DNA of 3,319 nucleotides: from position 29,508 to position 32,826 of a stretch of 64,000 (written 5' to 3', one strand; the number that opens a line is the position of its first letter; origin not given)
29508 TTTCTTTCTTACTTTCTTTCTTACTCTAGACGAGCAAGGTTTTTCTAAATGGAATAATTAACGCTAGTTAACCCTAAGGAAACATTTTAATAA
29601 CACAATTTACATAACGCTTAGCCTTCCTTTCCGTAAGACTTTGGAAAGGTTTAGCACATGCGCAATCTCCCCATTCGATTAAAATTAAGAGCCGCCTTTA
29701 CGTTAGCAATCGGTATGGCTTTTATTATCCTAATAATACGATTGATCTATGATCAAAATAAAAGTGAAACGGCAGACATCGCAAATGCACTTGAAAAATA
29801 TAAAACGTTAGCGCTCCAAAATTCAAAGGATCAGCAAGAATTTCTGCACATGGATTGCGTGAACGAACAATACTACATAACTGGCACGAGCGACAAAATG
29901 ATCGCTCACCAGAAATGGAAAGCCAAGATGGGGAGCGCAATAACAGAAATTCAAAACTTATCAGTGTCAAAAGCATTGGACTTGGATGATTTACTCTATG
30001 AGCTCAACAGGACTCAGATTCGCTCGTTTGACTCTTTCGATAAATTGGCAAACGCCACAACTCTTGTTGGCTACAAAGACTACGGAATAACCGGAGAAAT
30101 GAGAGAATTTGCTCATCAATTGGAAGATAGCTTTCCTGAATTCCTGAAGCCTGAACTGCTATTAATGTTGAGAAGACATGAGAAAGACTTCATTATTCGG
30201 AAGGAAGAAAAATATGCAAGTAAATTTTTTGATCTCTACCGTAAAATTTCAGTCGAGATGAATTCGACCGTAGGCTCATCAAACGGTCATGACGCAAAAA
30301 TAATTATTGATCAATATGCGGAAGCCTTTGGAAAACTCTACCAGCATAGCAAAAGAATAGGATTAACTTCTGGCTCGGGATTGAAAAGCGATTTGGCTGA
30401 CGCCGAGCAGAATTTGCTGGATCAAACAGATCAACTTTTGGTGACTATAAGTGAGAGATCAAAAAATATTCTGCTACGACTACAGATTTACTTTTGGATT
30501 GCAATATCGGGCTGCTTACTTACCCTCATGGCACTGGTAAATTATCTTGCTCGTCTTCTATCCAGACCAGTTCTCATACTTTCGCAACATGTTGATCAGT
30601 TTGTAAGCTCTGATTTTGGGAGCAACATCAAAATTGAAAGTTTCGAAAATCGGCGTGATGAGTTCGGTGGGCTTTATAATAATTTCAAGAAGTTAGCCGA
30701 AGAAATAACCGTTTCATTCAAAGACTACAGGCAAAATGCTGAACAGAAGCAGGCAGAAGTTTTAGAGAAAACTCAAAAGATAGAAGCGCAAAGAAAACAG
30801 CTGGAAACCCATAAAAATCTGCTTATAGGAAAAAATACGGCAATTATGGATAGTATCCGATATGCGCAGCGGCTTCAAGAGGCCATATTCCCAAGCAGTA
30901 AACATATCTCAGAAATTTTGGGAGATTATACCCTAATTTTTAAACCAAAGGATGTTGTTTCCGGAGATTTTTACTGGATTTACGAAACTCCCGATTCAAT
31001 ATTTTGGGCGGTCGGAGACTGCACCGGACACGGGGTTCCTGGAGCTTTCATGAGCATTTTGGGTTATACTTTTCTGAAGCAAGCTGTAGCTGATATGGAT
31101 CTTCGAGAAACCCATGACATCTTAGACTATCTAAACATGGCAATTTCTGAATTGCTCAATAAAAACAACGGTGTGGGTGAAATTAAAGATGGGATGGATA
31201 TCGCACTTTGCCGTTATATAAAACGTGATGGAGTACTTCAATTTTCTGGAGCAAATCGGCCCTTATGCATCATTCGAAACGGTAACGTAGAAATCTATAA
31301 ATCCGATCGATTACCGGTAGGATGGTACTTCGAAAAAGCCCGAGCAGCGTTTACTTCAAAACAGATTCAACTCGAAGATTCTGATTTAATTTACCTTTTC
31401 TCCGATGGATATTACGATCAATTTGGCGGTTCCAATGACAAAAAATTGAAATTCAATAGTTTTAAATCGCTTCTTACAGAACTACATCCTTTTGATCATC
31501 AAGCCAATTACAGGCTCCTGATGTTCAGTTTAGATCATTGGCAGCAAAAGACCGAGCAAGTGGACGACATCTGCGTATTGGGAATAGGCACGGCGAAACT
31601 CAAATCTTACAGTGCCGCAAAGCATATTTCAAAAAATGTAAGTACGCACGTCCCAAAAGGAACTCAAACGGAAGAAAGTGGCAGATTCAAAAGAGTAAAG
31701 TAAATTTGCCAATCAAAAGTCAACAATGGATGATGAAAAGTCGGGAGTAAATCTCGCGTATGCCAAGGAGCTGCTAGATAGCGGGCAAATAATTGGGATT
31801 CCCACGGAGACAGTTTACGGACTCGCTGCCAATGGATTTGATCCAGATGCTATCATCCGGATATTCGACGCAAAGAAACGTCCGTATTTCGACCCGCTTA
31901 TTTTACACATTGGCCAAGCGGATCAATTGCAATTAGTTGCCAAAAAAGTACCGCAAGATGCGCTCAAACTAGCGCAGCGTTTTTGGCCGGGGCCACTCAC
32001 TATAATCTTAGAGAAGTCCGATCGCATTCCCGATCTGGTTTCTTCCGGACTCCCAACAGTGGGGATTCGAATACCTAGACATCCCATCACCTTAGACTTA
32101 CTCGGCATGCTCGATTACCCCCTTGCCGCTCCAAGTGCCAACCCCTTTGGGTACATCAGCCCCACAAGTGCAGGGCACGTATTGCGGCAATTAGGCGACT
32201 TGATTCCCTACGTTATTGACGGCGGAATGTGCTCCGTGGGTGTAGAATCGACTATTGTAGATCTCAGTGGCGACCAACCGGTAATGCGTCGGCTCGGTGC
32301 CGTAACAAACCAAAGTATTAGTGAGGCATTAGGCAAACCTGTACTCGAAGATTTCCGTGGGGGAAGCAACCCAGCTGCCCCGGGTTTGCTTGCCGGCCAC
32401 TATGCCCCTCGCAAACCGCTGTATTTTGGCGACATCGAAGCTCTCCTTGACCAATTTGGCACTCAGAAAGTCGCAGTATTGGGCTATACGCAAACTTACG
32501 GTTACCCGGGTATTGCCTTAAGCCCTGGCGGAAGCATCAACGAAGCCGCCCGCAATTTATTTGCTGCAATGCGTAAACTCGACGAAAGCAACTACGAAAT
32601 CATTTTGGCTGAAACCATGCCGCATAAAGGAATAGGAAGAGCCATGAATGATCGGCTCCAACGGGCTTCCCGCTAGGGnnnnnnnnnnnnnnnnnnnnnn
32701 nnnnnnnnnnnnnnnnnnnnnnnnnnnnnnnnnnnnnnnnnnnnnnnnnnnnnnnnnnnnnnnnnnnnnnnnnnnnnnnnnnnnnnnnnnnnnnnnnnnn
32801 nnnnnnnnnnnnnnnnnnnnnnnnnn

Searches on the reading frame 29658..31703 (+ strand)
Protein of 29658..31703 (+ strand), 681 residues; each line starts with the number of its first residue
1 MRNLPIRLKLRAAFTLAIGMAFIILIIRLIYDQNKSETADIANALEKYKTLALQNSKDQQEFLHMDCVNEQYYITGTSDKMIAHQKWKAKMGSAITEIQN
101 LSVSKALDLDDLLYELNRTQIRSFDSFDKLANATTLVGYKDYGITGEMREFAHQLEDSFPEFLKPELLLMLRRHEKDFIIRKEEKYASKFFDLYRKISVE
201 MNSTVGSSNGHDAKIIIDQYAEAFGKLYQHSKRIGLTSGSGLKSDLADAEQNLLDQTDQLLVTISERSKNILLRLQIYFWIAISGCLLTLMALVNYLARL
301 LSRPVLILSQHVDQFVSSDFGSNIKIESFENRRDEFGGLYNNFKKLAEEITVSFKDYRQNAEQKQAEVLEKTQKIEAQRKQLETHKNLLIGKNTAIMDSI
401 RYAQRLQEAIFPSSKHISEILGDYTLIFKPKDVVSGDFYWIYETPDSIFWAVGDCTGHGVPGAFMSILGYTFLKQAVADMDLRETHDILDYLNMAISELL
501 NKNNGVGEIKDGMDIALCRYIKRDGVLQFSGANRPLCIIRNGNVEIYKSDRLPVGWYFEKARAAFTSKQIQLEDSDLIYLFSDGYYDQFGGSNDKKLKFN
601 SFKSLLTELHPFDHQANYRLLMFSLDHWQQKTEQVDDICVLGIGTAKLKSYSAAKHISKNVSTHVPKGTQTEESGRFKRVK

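Call 9: search_protein_families(library=pfam, proteins=[window:29658-31703:+], max_evalue=0.001)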
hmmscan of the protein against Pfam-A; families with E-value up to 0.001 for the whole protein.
window:29658-31703:+ (681 aa): 1 family
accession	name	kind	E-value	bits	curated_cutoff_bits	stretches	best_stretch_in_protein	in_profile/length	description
PF07228.17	SpoIIE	-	9.1e-18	65.3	25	1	446-643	3-189/192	Stage II sporulation protein E (SpoIIE)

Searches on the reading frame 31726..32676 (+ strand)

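Call 9: search_protein_families(library=pfam, proteins=[window:31726-32676:+], max_evalue=0.001)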
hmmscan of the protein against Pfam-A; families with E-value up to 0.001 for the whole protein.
window:31726-32676:+ (316 aa): 2 families
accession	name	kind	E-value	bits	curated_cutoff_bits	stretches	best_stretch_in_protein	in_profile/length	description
PF01300.24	Sua5_yciO_yrdC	-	2.7e-55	187.1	25.1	1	15-191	1-178/178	Telomere recombination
PF03481.19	Sua5_C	-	1.1e-21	78.2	22.9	1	193-315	1-135/136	Threonylcarbamoyl-AMP synthase, C-terminal domain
